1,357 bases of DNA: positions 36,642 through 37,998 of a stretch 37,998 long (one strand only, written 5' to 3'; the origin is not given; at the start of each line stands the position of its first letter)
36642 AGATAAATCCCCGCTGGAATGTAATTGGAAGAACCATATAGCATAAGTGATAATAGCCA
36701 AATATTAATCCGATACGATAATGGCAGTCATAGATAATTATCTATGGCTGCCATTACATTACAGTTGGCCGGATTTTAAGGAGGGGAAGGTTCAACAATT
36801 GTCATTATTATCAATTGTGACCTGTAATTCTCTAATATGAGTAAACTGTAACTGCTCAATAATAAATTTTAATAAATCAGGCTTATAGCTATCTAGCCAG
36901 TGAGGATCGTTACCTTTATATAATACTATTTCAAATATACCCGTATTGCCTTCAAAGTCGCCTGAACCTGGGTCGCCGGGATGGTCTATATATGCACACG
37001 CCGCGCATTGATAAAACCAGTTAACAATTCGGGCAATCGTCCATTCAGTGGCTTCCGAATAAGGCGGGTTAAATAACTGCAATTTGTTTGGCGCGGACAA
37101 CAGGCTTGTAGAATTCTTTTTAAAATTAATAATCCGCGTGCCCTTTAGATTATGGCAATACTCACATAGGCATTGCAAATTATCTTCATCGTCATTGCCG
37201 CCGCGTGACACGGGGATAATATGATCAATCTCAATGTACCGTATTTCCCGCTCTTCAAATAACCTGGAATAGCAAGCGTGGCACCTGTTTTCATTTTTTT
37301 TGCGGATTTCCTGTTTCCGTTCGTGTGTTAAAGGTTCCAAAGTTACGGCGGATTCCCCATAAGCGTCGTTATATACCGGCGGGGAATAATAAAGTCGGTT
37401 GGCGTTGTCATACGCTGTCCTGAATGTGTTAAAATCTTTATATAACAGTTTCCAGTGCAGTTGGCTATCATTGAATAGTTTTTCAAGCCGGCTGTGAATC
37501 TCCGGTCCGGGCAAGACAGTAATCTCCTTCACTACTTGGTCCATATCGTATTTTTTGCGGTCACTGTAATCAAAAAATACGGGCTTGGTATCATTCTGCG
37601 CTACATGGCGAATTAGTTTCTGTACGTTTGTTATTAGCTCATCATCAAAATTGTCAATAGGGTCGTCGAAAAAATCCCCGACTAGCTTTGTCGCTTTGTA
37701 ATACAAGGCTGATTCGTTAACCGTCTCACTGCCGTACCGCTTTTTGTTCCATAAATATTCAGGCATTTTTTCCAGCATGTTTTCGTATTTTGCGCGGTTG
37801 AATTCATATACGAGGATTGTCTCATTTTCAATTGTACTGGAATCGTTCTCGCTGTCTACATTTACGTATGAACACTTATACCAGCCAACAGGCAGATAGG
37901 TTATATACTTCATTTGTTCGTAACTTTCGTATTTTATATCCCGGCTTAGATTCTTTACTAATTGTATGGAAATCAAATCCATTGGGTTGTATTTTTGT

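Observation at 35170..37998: Convergent ATP-dependent DNA ligase and large HNH nuclease as island cargo: candidate nick/cut-and-seal defence or counter-defence module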

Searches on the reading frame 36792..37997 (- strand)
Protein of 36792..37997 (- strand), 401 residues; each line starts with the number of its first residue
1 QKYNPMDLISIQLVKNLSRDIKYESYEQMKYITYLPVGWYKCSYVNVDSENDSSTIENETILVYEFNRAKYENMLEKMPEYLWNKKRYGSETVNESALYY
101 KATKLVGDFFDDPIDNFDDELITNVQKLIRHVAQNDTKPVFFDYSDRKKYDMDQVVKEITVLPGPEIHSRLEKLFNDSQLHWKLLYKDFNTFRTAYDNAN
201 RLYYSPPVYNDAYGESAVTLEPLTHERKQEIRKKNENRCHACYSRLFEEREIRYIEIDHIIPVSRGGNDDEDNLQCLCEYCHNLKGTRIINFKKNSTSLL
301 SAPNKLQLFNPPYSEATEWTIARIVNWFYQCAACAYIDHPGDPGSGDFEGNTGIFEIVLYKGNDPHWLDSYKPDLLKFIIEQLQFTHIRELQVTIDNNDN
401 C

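Call 3: search_protein_families(library=pfam, proteins=[window:36792-37982:-], max_evalue=0.01)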
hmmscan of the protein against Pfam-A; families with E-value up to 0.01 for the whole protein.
window:36792-37982:- (396 aa): 3 families
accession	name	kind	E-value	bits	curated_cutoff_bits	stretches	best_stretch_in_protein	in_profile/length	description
PF01844.29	HNH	-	4.4e-12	46.4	21.4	1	234-283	1-47/47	HNH endonuclease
PF14279.12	HNH_5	-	3e-09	37.1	27.5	1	234-284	1-47/56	HNH endonuclease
PF13395.12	HNH_4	-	0.0011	19.3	22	1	248-269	16-37/54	HNH endonuclease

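Call 4: search_protein_families(library=padloc, proteins=[window:36792-37982:-], max_evalue=0.01)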
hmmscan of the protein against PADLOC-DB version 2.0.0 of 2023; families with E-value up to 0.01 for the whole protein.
window:36792-37982:- (396 aa): 7 families
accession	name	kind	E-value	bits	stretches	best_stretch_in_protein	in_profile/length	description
PDLC03478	REase_II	-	3.3e-07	28.2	1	224-280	102-157/219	Type II restriction enzyme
PDLC00644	ZorE2|ZorE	-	8.6e-06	23.6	1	224-280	184-238/267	HNH endonuclease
PDLC03656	mREase_IV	-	1.2e-05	23.2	1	242-291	217-261/277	Type IV methyl-directed restriction enzyme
PDLC03431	REase_II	-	2.3e-05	22.1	1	221-281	138-207/246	Type II restriction enzyme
PDLC00642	ZorE2|ZorE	-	0.00045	17.7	1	222-278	204-256/283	HNH endonuclease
PDLC02859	DpdF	-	0.0013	15.2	1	231-279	7-51/545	DpdF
PDLC03662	mREase_IV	-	0.0079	12.8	0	226-282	480-536/560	Type IV methyl-directed restriction enzyme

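Call 5: search_protein_families(library=phrogs, proteins=[window:36792-37982:-], max_evalue=0.01)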
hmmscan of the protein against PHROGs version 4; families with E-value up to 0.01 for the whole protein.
window:36792-37982:- (396 aa): 36 families (the best 25 are shown)
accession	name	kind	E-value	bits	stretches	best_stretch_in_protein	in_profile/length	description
phrog_6050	-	DNA, RNA and nucleotide metabolism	2.9e-13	50.4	1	222-285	302-362/402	HNH endonuclease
phrog_7785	-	DNA, RNA and nucleotide metabolism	6.6e-12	46.6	1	217-293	56-124/147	HNH endonuclease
phrog_333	-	DNA, RNA and nucleotide metabolism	9.5e-12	46.3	1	219-280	21-78/138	HNH endonuclease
phrog_338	-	DNA, RNA and nucleotide metabolism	6.6e-11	43.2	1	221-284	195-263/340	HNH endonuclease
phrog_144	-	DNA, RNA and nucleotide metabolism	8.3e-11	42.8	1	224-284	77-136/175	HNH endonuclease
phrog_1271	-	DNA, RNA and nucleotide metabolism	3e-10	41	1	220-300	255-333/361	HNH endonuclease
phrog_8660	-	DNA, RNA and nucleotide metabolism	4.2e-10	41.1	1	219-284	112-180/196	HNH endonuclease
phrog_2118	-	DNA, RNA and nucleotide metabolism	4.4e-10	40.6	1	217-284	162-225/301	HNH endonuclease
phrog_589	-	DNA, RNA and nucleotide metabolism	4.6e-10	40.5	1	223-281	83-139/179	HNH endonuclease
phrog_2214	-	DNA, RNA and nucleotide metabolism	7e-09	36.3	1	219-293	181-250/429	HNH endonuclease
phrog_5956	-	DNA, RNA and nucleotide metabolism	1.8e-08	35.1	1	222-286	50-113/138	HNH endonuclease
phrog_16726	-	DNA, RNA and nucleotide metabolism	8.8e-08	33.2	1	220-298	82-156/308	HNH endonuclease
phrog_119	-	DNA, RNA and nucleotide metabolism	1.8e-07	31.3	1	223-300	195-274/443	HNH endonuclease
phrog_5718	-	DNA, RNA and nucleotide metabolism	1.2e-06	28.8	1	221-284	118-177/394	HNH endonuclease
phrog_2323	-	DNA, RNA and nucleotide metabolism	1.5e-05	26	1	250-283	51-86/113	HNH endonuclease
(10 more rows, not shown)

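Call 8: find_homologous_proteins(query=window:36792-37982:-)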
Query window:36792-37982:- (396 aa): 31 proteins with E <= 0.001 among 805 candidates.
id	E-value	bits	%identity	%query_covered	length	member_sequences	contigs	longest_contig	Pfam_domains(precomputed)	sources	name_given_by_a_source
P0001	1.6e-274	928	100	100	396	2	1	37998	PF01844.30,PF14279.13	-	-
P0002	1.9e-68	249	37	98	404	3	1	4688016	PF01844.30,PF14279.13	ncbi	ncbi:HNH endonuclease [Ectobacillus funiculus]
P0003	1.9e-63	233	34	98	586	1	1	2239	PF01844.30,PF00271.38,PF14279.13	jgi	jgi:hypothetical protein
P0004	1.8e-56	210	34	94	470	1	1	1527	PF01844.30,PF14279.13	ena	-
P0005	2.2e-6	45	40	17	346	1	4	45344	PF01844.30,PF14279.13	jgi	jgi:hypothetical protein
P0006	3.2e-6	45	41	18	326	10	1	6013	PF01844.30,PF14279.13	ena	-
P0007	4.8e-6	44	41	20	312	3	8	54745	PF01844.30,PF14279.13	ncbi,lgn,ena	-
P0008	6.9e-6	43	45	17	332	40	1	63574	PF01844.30,PF14279.13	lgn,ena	-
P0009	1.0e-5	43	43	17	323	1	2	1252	PF01844.30,PF14279.13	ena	-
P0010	1.7e-5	42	43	17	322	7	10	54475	PF01844.30,PF14279.13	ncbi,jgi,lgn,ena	-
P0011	2.5e-5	42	39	20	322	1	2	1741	PF01844.30,PF14279.13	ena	-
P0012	2.6e-5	42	39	20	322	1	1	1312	PF01844.30,PF14279.13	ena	-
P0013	3.4e-5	41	42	17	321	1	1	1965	PF01844.30,PF14279.13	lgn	-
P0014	8.3e-5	40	36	23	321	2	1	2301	PF01844.30,PF14279.13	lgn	-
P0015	9.7e-5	40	41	17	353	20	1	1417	PF01844.30,PF14279.13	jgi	jgi:hypothetical protein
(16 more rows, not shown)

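Call 9: find_encoding_contigs(protein=P0002, flank=10000, max_places=5)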
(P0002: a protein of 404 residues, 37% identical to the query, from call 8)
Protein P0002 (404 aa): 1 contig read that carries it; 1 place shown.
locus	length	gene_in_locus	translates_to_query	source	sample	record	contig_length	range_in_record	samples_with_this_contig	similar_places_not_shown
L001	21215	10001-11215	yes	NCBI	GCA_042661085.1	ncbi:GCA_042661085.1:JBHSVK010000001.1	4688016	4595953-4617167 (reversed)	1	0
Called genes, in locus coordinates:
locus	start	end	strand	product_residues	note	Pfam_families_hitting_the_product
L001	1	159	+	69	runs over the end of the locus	-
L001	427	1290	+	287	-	PF01073:3Beta_HSD, PF01370:Epimerase, PF02719:Polysacc_synt_2 (weak), PF04321:RmlD_sub_bind (weak), PF16363:GDP_Man_Dehyd, PF07993:NAD_binding_4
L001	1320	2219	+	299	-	PF01488:Shikimate_DH (weak), PF02826:2-Hacid_dh_C (weak), PF03446:NAD_binding_2, PF03807:F420_oxidored, PF14833:NAD_binding_11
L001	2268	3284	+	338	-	PF00248:Aldo_ket_red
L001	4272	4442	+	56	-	-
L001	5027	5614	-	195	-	PF05901:Excalibur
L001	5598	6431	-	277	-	-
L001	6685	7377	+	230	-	-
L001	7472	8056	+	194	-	PF14281:PDDEXK_4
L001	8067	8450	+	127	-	-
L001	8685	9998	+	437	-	PF00270:DEAD, PF04851:ResIII, PF18766:SWI2_SNF2 (weak), PF00271:Helicase_C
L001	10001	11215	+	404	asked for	PF01844:HNH, PF14279:HNH_5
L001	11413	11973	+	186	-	-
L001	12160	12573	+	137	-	-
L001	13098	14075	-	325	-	PF03167:UDG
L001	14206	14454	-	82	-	-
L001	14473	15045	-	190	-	PF01541:GIY-YIG (weak)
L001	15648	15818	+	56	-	-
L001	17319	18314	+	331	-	PF03235:GmrSD_N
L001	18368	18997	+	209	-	PF07510:GmrSD_C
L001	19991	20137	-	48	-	-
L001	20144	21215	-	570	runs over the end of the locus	-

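Call 10: find_encoding_contigs(protein=P0003, flank=10000, max_places=5)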
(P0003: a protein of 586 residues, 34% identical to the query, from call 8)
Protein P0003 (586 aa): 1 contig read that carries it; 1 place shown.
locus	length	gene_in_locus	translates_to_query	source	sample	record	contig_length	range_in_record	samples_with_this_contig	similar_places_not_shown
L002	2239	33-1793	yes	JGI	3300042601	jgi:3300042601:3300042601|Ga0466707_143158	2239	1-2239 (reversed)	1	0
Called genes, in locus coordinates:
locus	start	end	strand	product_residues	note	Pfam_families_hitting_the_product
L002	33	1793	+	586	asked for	PF00271:Helicase_C, PF01844:HNH, PF14279:HNH_5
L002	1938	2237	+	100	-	?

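Call 11: find_encoding_contigs(protein=P0004, flank=10000, max_places=5)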
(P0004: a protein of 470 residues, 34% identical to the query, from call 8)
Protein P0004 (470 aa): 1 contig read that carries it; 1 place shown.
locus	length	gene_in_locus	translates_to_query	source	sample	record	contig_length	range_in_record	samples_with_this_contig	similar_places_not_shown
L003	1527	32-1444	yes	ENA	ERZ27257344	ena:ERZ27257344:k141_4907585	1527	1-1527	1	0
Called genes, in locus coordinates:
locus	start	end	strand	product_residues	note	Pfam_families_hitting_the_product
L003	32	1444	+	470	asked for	PF01844:HNH, PF14279:HNH_5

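Call 14: search_protein_families(library=padloc, proteins=[L001:8685-9998:+, L001:10001-11215:+, P0003, L001:11413-11973:+, L001:12160-12573:+, L001:6685-7377:+, L001:7472-8056:+, L001:8067-8450:+], max_evalue=0.01)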
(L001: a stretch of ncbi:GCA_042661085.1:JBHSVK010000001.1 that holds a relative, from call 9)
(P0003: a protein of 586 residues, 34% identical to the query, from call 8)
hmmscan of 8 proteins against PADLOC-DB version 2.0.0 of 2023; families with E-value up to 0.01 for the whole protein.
L001:8685-9998:+ (437 aa): 26 families (the best 25 are shown)
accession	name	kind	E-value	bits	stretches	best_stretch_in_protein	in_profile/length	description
PDLC02707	PbeA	-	1.8e-27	94.3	1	13-424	243-626/672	PbeA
PDLC02704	PbeA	-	4.2e-20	69.8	1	155-425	371-641/682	PbeA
PDLC03658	mREase_IV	-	2.6e-17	59.9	1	164-436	330-566/953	Type IV methyl-directed restriction enzyme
PDLC02706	PbeA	-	6.6e-16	56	2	246-412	497-661/722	PbeA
PDLC03659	mREase_IV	-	1.4e-15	54.3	1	170-410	336-553/945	Type IV methyl-directed restriction enzyme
PDLC03049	REase_I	-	3.3e-11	39.9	1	21-415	166-529/807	Type I restriction enzyme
PDLC03042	REase_I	-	2.3e-10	36.5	1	302-409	724-829/1170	Type I restriction enzyme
PDLC03928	PsyrT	-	3e-10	37.1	1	301-411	240-336/689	-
PDLC03597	REase_MTase_IIG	-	3.5e-09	32.8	2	12-100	157-243/1646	Type IIG restriction enzyme-methyltransferase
PDLC03047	REase_I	-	4e-07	26.2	1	303-427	605-720/1107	Type I restriction enzyme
PDLC02703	PbeA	-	6.1e-07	26.4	1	22-208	246-404/626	PbeA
PDLC02870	DpdF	-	1.8e-06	24.7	1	295-409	218-319/534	DpdF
PDLC02705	PbeA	-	3.8e-06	23.3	1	346-410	556-620/691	PbeA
PDLC01089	C3a193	-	8.3e-06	22.4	1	348-412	520-584/983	poss. alt. Cas3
PDLC00938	Cas3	-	1.8e-05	22.1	1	49-414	3-324/358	CRISPR-associated helicase Cas3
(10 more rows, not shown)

L001:10001-11215:+ (404 aa): 13 families
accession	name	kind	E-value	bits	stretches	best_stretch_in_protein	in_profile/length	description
PDLC00350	PtuB1|PtuB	-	5.6e-07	27.7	1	240-318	36-118/224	Unknown function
PDLC02859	DpdF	-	7.2e-07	26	1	248-297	2-50/545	DpdF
PDLC03478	REase_II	-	1.1e-06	26.6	1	244-298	100-157/219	Type II restriction enzyme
PDLC00335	PtuB1|PtuB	-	2.1e-06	25.4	1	241-326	36-127/214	Unknown function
PDLC00323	PtuB1|PtuB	-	7.8e-06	23.7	1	241-332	22-108/215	Unknown function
PDLC00325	PtuB1|PtuB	-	1.3e-05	22.9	1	240-305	38-107/213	Unknown function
PDLC00345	PtuB1|PtuB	-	0.00019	19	1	240-342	38-145/223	Unknown function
PDLC00337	PtuB1|PtuB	-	0.00036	18.5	1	242-325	45-131/216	Unknown function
PDLC00354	PtuB1|PtuB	-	0.00074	17.2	1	241-339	36-142/204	Unknown function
PDLC00342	PtuB1|PtuB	-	0.00088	16.7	1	246-322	40-120/247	Unknown function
PDLC00336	PtuB1|PtuB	-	0.0017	16.1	1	242-316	52-128/250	Unknown function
PDLC00315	PtuB1|PtuB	-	0.004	15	1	256-312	33-89/227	Unknown function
PDLC04248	PDC-M01B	-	0.0077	14.2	0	247-299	27-78/216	-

P0003 (586 aa): 18 families
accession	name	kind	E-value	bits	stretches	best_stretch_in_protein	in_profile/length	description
PDLC02707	PbeA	-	1.3e-13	48.5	1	31-158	518-627/672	PbeA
PDLC02704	PbeA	-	2.1e-09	34.4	1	61-158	548-641/682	PbeA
PDLC03659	mREase_IV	-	6.6e-09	32.2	1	87-143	497-553/945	Type IV methyl-directed restriction enzyme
PDLC03047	REase_I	-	1.1e-08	31.3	1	36-164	604-726/1107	Type I restriction enzyme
PDLC03658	mREase_IV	-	2.6e-08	30.1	1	78-143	480-545/953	Type IV methyl-directed restriction enzyme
PDLC02706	PbeA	-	3.3e-08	30.6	1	14-145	525-661/722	PbeA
PDLC03928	PsyrT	-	2.5e-07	27.4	1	33-144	238-336/689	-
PDLC02859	DpdF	-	1e-06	25.5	1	428-478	2-51/545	DpdF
PDLC03042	REase_I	-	2.1e-06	23.4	1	36-142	724-829/1170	Type I restriction enzyme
PDLC03431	REase_II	-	1.4e-05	22.7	1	344-479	70-206/246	Type II restriction enzyme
PDLC02705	PbeA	-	1.5e-05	21.4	1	86-143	563-620/691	PbeA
PDLC02703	PbeA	-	6e-05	19.8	1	86-149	542-605/626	PbeA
PDLC03478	REase_II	-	0.00014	19.6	1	423-478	99-157/219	Type II restriction enzyme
PDLC02870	DpdF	-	0.00025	17.7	1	17-143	208-320/534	DpdF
PDLC03648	REase_III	-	0.00028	17.1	1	79-143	290-354/871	Type III restriction enzyme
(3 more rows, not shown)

L001:11413-11973:+ (186 aa): 0 families

L001:12160-12573:+ (137 aa): 0 families

L001:6685-7377:+ (230 aa): 0 families

L001:7472-8056:+ (194 aa): 6 families
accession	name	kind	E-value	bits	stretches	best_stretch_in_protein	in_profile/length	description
PDLC04983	PDC-S26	-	1.8e-10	38.8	1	39-153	65-189/413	-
PDLC04972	PDC-S26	-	1.8e-10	38.7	1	4-152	31-184/397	-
PDLC04977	PDC-S26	-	1.6e-08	32.1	1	12-154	41-186/400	-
PDLC04980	PDC-S26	-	9.6e-06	23.2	1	71-119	106-152/389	-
PDLC04974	PDC-S26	-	3.5e-05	21.3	1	72-161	109-200/401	-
PDLC04971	PDC-S26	-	0.0026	14.7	1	58-112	100-158/415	-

L001:8067-8450:+ (127 aa): 0 families

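Call 20: find_related_loci(query=A1, collection=genome_contigs, flank=10000)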
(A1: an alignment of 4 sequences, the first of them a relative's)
Query A1 (396 aa) in genome_contigs; peptide patterns used: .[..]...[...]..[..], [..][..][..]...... (x = any residue, [..] = any of these).
44 stretches matched a pattern; 13 encode a relative of the query (tblastn E <= 1e-3); 13 distinct loci.
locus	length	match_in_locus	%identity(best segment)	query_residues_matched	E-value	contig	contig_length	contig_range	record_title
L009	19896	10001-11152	37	1-388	3e-74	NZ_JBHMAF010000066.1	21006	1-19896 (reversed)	Ectobacillus funiculus strain JCM 11201 GCM70008925_52, whole genome shotgun sequence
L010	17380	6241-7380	35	1-388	9e-71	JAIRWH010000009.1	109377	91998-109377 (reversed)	MAG: Oscillospiraceae bacterium isolate Glo450_bin9 k119_4583, whole genome shotgun sequence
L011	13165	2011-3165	36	2-388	2e-69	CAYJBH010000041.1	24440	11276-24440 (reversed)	MAG TPA_asm: uncultured Oscillospiraceae bacterium isolate ERP123703_co1_269 genome assembly, contig: NODE_2075_length_2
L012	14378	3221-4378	33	1-392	3e-67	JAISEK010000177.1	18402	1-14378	MAG: Deltaproteobacteria bacterium isolate Gx485_bin194 k119_1955374, whole genome shotgun sequence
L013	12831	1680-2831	33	1-388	9e-66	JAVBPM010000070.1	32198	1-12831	MAG: Oscillospiraceae bacterium isolate EPI_MAG_00139 c_000006234088, whole genome shotgun sequence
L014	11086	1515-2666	32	1-388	6e-65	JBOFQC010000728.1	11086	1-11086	MAG: Thermoguttaceae bacterium isolate WFFMC_MAG_220 k139_599514_flag=1_multi=5.0000_len=11086, whole genome shotgun seq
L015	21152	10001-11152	32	1-388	2e-61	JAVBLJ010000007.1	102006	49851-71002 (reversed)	MAG: Eubacteriales bacterium isolate EPI_MAG_00020 c_000010110370, whole genome shotgun sequence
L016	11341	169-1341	29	1-389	5e-50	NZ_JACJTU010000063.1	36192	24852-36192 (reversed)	Nostoc paludosum FACHB-159 contig63, whole genome shotgun sequence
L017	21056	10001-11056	31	1-360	2e-46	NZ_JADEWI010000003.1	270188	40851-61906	Nostoc sp. LEGE 06077 NODE_4_length_270188_cov_22.8271, whole genome shotgun sequence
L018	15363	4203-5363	30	1-389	2e-46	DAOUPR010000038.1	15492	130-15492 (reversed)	MAG TPA_asm: Clostridium sp. isolate CSMAG_105 CSMAG_105_k127_4953387_length_15492_cov_22.0000, whole genome shotgun seq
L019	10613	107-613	34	213-388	1e-26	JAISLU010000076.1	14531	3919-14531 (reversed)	MAG: Synergistaceae bacterium isolate Im510_bin125 k119_2744923, whole genome shotgun sequence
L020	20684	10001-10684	29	1-389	3e-22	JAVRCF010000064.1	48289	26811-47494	MAG: Aulosira sp. DedQUE10 contig_64, whole genome shotgun sequence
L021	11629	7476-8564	25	4-379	8e-18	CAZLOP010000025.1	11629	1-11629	MAG TPA_asm: uncultured Clostridium sp. isolate SRP313737_co1_94 genome assembly, contig: NODE_8461_length_11629_cov_5.0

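Call 21: find_related_loci(query=A1, collection=viral_contigs, flank=10000)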
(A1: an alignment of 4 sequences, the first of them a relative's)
Query A1 (396 aa) in viral_contigs; peptide patterns used: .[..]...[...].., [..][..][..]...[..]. (x = any residue, [..] = any of these).
600 stretches matched a pattern (row limit reached: there are more); 170 encode a relative of the query (tblastn E <= 1e-3); the best 80 are kept; 80 distinct loci.
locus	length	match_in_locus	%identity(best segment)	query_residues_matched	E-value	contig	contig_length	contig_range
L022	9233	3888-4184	34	200-304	1e-11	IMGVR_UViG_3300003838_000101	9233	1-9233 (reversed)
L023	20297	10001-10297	34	200-304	1e-11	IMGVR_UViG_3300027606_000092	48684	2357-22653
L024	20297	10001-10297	34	200-304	1e-11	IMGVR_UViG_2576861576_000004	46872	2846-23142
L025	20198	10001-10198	43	218-284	7e-11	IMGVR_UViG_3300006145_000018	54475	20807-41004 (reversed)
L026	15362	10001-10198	43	218-284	7e-11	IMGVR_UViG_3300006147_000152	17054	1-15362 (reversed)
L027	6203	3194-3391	43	218-284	7e-11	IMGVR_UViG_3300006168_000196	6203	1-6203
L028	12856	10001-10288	35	192-288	1e-10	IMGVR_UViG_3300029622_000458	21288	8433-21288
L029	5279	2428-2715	35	192-288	1e-10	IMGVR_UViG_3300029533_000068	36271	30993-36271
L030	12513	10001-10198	43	218-284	2e-10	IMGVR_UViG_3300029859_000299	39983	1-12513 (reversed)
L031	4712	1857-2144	35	192-288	1e-10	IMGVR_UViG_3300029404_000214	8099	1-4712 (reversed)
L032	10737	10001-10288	35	192-288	2e-10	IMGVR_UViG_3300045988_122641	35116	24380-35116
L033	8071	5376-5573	43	218-284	2e-10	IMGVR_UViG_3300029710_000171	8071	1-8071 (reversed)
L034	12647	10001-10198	43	218-284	2e-10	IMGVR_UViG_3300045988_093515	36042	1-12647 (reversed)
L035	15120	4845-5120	37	192-284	2e-10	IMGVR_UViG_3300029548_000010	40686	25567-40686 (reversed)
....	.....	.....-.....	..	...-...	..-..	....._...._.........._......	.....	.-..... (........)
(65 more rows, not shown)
